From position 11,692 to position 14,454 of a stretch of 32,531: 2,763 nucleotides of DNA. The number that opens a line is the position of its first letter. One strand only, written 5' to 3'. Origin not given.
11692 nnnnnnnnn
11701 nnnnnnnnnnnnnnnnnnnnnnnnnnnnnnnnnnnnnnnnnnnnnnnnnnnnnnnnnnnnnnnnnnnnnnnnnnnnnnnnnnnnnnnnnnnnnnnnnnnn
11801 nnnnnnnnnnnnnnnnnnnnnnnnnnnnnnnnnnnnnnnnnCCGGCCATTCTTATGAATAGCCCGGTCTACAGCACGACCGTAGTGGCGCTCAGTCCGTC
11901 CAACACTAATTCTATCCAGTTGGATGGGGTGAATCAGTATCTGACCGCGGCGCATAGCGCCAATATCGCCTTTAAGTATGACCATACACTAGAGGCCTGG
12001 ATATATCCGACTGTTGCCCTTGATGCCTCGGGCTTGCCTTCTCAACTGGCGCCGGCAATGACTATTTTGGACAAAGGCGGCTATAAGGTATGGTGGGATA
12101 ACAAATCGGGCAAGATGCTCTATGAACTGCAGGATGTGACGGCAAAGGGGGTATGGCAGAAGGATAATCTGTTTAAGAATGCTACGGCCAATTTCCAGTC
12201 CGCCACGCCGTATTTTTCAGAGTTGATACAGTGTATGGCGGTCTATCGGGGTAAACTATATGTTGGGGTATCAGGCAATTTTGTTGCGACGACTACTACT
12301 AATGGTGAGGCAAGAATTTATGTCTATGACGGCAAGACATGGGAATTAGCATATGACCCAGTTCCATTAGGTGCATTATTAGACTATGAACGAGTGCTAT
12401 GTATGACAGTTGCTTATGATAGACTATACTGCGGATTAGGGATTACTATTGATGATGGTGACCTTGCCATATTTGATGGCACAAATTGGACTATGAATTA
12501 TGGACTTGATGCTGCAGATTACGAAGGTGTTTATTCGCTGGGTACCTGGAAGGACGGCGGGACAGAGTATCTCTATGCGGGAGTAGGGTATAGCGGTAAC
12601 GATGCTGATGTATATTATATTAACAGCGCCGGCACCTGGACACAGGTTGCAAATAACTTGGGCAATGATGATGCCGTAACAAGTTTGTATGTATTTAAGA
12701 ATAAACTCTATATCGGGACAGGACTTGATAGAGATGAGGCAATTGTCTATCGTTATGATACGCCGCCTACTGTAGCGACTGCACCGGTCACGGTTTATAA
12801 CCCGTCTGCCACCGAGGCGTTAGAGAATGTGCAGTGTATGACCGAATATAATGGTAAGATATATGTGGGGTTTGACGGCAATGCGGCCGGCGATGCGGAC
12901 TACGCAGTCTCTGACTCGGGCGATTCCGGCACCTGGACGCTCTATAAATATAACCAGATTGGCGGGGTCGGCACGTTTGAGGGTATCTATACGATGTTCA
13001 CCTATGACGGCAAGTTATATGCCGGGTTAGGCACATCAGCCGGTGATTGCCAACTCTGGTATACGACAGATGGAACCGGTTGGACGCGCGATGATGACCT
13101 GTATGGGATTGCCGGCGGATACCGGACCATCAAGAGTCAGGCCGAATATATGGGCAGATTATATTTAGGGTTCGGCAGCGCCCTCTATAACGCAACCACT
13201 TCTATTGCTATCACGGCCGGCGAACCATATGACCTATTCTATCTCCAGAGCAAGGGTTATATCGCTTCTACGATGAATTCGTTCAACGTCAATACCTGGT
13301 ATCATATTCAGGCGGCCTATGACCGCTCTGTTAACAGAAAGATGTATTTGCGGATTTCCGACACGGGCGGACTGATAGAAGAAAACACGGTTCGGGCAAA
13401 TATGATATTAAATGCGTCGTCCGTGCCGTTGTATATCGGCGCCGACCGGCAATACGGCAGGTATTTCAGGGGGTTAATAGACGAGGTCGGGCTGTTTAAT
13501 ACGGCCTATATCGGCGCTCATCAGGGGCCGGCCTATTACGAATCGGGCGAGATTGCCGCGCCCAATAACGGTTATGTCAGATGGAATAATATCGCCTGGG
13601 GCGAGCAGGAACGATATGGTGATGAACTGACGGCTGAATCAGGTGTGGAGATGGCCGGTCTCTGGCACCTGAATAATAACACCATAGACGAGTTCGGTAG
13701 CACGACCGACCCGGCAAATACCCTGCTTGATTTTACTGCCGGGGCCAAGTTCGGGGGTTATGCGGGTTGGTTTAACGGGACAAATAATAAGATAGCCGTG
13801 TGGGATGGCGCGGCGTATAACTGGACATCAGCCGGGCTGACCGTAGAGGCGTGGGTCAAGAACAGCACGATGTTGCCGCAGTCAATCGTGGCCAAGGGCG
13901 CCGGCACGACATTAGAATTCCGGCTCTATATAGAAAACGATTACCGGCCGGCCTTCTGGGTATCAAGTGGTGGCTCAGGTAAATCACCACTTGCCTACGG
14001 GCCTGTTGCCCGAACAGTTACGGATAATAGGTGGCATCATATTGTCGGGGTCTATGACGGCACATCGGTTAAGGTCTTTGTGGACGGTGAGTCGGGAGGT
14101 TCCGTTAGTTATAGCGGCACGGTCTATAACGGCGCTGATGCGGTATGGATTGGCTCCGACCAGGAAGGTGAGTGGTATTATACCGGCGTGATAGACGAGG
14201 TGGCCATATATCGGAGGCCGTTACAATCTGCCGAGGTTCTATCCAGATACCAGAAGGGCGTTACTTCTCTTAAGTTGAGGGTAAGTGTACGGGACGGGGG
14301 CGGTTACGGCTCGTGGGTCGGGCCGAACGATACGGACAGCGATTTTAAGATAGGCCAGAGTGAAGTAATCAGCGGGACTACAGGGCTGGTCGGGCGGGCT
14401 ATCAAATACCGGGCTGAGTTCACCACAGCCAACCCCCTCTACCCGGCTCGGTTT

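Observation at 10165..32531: Giant ORF with unusual architecture: TM anchor, LamG triad, then about 59 Kre9/KNH-like Ig domains, still open at the contig end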

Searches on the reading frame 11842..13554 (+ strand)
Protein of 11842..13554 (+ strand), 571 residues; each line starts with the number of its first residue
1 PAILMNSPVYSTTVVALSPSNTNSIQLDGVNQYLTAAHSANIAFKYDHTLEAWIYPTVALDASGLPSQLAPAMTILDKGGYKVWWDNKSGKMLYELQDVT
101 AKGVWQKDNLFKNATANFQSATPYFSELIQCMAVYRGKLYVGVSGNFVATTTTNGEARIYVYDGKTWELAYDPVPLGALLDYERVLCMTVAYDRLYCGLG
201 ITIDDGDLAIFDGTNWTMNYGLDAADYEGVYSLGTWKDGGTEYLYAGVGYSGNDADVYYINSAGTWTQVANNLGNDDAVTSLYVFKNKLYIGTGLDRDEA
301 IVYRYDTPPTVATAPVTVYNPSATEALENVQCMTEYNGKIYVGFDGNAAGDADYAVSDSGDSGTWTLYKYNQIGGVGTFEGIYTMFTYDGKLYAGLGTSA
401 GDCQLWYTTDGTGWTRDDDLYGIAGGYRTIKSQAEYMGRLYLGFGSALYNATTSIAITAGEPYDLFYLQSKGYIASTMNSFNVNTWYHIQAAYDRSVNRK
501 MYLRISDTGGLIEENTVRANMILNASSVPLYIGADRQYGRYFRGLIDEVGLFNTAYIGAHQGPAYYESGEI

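Call 90: predict_structure(alignment_id=A5)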
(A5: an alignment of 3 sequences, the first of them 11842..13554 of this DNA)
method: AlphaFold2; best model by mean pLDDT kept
length: 571 residues; sequences in the alignment: 3
mean_pLDDT: 58.4   pTM: 0.62
mean pLDDT of the five models: 58.4, 58.4, 58.2, 57.1, 56.3
residues with pLDDT >= 90: 111; 70-90: 136; 50-70: 78; < 50: 246
segments of 3 or more residues with pLDDT < 50: 1-102, 112-126, 147-153, 175-179, 447-460, 470-571
pLDDT, mean of each block of 10 residues (from residue 1): 22 24 24 23 24 26 31 31 35 35 59 38 51 88 64 63 74 54 85 92 75 85 68 93 91 81 90 83 96 77 95 92 75 94 78 89 87 66 88 82 83 80 69 79 62 33 60 28 23 24 24 22 24 25 25 23 22 23
secondary structure, 60 per line:
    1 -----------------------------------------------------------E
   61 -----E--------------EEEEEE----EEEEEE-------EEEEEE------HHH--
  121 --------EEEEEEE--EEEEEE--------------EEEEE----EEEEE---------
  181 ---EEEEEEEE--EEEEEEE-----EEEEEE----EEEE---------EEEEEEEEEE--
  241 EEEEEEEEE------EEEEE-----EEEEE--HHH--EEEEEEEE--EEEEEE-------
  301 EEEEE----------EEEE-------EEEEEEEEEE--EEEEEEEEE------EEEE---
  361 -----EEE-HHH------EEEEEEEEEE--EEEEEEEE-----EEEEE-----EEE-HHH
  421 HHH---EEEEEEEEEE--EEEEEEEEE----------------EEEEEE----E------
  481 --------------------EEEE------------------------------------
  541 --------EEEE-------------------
elements in order: E81-86 E91-96 E104-109 E129-135 E138-143 E158-162 E167-171 E184-191 E194-200 E206-211 E216-219 E229-238 E241-249 E256-260 E266-270 E278-285 E288-293 E301-305 E316-319 E327-336 E339-347 E354-357 E366-368 E379-388 E391-398 E404-408 E414-416 H418-423 E427-436 E439-447 E464-469 E501-504 E549-552

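Call 94: fold_search(model_id=the predicted structure, library=pdb)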
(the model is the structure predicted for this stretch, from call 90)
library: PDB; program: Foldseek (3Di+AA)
matches with E <= 10: 1325; with E <= 0.001: 767
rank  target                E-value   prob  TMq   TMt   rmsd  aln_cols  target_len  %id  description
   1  6m92_A                4.9e-09  1.00  0.40  0.55   4.8       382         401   12  Monophosphorylated pSer33 b-Catenin peptide, b-TrCP/Skp1, NRX-2663 ternary complex (released 2019-04-03)
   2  6m93_A                5.2e-09  1.00  0.39  0.53   6.3       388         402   12  Monophosphorylated pSer33 b-Catenin peptide, b-TrCP/Skp1, NRX-1933 ternary complex (released 2019-04-03)
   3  8y6b_D                6.3e-09  1.00  0.44  0.48   5.0       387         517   13  Structure of human LGI1-ADAM22 complex in space group P212121 (released 2024-02-14)
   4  6wnx_D                8.1e-09  1.00  0.41  0.56   4.8       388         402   11  FBXW11-SKP1 in complex with a pSer33/pSer37 Beta-Catenin peptide (released 2020-05-06)
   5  8hpy_D                1.0e-08  1.00  0.45  0.49   4.9       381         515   13  Crystal structure of human LGI1-ADAM22 complex (released 2023-12-13)
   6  5y2z_H                1.1e-08  1.00  0.44  0.72   4.3       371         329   12  Crystal structure of human LGI1 EPTP-ADAM22 complex (released 2018-05-02)
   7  5y31_B                1.3e-08  1.00  0.43  0.48   5.3       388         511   11  Crystal structure of human LGI1-ADAM22 complex (released 2018-05-02)
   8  9kzc_B                2.2e-08  1.00  0.43  0.70   5.2       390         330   11  Cryo-EM structure of the LGI1 LRR-LGI1 EPTP-ADAM22 ECD complex (released 2025-06-25)
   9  5y2z_B                2.7e-08  1.00  0.42  0.68   5.2       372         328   13  Crystal structure of human LGI1 EPTP-ADAM22 complex (released 2018-05-02)
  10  6m90_A                3.0e-08  1.00  0.41  0.55   5.0       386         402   11  Monophosphorylated pSer33 b-Catenin peptide, b-TrCP/Skp1, NRX-2776 ternary complex (released 2019-04-03)
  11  8q83_B                3.9e-08  1.00  0.39  0.62   4.5       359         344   11  Photorhabdus laumondii lectin PLL5 in complex with alpha-methyl-fucoside (released 2025-03-05)
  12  5mxg_A                3.9e-08  1.00  0.39  0.62   4.9       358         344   12  Photorhabdus asymbiotica lectin (PHL) in complex with blood group H trisaccharide (released 2017-08-09)
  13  6flu_A                4.1e-08  1.00  0.40  0.62   4.6       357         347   12  Photorhabdus asymbiotica lectin (PHL) in complex with synthetic C-fucoside (released 2019-02-06)
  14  9n73_LV               4.3e-08  1.00  0.38  0.57   5.3       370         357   16  SSU processome maturation and disassembly, State G (released 2025-10-29)
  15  5muk                  4.5e-08  1.00  0.35  0.50   9.4       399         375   11  Glycoside Hydrolase BT3686 (released 2017-04-26)
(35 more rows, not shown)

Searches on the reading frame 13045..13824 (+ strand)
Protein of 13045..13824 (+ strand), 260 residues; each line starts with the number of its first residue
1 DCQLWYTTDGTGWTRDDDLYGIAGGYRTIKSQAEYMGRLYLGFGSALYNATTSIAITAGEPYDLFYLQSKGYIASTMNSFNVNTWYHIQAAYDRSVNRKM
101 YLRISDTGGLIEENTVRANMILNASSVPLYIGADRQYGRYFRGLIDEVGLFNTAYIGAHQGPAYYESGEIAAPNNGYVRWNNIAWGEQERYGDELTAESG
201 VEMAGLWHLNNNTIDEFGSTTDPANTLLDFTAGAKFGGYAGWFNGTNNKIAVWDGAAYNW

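Call 11: search_protein_families(library=pfam, proteins=[window:13045-13824:+], max_evalue=1)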
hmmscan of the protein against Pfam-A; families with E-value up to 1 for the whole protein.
window:13045-13824:+ (260 aa): 1 family
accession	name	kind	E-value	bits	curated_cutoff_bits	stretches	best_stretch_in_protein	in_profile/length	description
PF13385.13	Laminin_G_3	-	2.9e-10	40.9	27.6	1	70-154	63-144/151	Concanavalin A-like lectin/glucanases superfamily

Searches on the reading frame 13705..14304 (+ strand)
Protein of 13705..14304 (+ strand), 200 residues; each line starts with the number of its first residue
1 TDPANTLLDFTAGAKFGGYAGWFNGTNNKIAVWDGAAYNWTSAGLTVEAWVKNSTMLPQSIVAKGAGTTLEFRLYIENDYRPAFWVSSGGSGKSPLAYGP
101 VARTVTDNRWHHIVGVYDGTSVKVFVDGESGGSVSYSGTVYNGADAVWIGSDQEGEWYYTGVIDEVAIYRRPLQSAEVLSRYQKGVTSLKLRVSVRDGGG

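Call 11: search_protein_families(library=pfam, proteins=[window:13705-14304:+], max_evalue=1)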
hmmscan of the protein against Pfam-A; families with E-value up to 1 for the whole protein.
window:13705-14304:+ (200 aa): 4 families
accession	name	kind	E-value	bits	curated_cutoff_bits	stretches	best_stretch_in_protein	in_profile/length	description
PF13385.13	Laminin_G_3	-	8.5e-28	97.8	27.6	1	25-178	2-150/151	Concanavalin A-like lectin/glucanases superfamily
PF02210.31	Laminin_G_2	-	0.0008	20.3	22.9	1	72-141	21-86/126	Laminin G domain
PF00054.30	Laminin_G_1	-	0.1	13.3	24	1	102-151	47-99/131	Laminin G domain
PF02973.23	Sialidase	-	0.32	10.9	26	1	145-183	145-186/189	Sialidase, N-terminal domain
